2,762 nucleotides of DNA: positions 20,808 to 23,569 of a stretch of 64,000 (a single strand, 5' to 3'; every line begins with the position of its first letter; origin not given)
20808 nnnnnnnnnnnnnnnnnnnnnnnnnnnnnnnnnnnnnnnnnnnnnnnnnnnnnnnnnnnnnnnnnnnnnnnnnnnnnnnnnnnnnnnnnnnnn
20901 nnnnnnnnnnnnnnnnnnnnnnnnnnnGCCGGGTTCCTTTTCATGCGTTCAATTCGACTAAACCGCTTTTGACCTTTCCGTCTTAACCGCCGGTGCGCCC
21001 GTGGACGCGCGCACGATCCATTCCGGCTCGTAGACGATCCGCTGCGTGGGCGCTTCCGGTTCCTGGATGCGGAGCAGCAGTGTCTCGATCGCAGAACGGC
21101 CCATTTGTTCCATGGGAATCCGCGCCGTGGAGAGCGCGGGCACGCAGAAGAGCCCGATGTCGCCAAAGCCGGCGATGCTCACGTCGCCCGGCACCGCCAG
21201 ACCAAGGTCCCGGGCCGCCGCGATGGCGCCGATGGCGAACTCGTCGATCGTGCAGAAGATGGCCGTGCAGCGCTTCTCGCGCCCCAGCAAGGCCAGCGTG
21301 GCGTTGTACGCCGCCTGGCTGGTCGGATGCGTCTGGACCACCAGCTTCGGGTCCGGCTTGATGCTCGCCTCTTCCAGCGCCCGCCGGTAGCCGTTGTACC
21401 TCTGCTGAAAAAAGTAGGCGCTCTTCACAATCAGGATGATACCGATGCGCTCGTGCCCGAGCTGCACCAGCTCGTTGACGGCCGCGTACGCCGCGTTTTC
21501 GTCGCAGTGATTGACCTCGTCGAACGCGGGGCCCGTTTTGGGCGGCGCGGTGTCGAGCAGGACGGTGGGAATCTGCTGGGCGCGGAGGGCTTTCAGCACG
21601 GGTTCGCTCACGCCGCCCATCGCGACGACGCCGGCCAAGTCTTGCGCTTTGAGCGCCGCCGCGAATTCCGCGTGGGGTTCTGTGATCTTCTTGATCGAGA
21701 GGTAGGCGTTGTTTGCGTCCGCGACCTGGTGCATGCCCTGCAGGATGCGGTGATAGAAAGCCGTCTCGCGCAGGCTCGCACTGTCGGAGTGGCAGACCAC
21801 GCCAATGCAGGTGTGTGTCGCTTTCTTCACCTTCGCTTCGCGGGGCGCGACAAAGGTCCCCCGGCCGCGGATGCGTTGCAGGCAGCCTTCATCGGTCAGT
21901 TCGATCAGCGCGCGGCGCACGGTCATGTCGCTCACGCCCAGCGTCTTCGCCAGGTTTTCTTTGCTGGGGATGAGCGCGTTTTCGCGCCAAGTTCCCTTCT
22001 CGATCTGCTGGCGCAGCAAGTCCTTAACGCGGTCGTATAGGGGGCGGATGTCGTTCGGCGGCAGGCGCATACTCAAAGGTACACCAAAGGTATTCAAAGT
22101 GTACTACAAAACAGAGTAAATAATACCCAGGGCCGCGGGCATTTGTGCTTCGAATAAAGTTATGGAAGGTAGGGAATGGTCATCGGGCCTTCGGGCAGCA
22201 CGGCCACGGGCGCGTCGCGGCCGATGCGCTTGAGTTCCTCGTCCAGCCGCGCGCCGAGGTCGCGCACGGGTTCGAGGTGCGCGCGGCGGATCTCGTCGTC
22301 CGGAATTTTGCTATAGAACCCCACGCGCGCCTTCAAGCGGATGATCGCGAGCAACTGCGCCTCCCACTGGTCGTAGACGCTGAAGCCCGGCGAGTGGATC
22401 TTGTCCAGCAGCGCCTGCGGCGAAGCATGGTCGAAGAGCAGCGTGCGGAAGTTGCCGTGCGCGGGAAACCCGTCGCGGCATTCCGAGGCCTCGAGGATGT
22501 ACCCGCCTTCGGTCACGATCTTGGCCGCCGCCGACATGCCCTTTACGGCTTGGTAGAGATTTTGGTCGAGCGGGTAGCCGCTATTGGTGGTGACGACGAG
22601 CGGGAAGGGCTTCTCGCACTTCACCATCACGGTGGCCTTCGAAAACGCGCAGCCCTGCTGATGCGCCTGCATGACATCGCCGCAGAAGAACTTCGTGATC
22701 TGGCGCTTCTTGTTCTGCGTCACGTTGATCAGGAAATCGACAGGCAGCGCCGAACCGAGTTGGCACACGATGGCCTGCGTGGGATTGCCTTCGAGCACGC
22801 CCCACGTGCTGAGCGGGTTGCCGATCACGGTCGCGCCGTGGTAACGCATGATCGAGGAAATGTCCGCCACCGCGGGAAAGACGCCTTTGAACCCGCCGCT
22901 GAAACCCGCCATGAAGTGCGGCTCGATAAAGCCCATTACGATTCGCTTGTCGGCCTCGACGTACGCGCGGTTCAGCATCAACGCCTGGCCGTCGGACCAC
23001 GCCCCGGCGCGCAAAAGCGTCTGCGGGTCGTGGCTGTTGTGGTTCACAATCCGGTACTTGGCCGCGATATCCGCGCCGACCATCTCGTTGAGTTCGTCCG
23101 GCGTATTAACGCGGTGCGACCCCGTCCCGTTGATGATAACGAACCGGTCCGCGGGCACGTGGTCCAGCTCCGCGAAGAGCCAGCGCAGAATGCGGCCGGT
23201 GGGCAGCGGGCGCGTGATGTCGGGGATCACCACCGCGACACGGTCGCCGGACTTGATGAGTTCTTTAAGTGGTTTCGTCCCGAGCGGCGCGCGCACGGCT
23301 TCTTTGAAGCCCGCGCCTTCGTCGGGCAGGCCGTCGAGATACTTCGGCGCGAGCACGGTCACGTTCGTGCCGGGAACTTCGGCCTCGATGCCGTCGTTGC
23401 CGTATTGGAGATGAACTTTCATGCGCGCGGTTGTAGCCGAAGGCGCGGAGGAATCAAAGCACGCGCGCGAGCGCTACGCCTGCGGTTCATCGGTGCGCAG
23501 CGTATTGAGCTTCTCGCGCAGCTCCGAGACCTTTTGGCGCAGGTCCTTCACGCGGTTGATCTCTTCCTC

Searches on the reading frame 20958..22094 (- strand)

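Call 87: search_protein_families(library=pfam, proteins=[window:20958-22094:-], max_evalue=0.00001)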
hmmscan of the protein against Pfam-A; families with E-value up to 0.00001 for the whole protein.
window:20958-22094:- (378 aa): 5 families
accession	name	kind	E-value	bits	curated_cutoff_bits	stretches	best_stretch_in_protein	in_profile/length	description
PF13377.12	Peripla_BP_3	-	2e-34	119.5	26.5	1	206-365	1-167/167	Periplasmic binding protein-like domain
PF00392.27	GntR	-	2.1e-19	69.3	27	1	19-82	1-64/64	Bacterial regulatory proteins, gntR family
PF00532.27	Peripla_BP_1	-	1.7e-13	51.2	22.2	1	97-347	4-265/281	Periplasmic binding proteins and sugar binding domain of LacI family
PF13407.12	Peripla_BP_4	-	2.1e-11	44.3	35.1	1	162-311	68-217/258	Periplasmic binding protein domain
PF08220.18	HTH_DeoR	-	6.9e-07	29.4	21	1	46-81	18-53/57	DeoR-like helix-turn-helix domain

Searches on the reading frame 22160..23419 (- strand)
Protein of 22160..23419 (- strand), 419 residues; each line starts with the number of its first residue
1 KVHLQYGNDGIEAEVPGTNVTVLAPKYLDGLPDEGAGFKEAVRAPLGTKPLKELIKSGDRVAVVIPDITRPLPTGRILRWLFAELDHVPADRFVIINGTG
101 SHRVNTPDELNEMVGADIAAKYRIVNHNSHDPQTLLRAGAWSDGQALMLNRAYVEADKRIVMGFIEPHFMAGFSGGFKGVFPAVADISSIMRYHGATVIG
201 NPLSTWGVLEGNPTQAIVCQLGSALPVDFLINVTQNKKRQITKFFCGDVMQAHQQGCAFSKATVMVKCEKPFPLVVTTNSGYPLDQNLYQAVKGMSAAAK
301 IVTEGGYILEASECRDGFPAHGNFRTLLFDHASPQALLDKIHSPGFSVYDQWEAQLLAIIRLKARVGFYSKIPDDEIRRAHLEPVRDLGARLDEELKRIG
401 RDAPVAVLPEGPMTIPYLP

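Call 87: search_protein_families(library=pfam, proteins=[window:22160-23419:-], max_evalue=0.00001)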
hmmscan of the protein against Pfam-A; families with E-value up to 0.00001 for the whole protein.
window:22160-23419:- (419 aa): 2 families
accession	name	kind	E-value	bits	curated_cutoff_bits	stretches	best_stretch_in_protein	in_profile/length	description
PF09861.14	Lar_N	-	9.7e-58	195.2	23.3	1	6-206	1-203/204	Lactate racemase N-terminal domain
PF21113.2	LarA_C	-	2e-29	102.9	25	1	273-411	7-147/152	Lactate racemase C-terminal domain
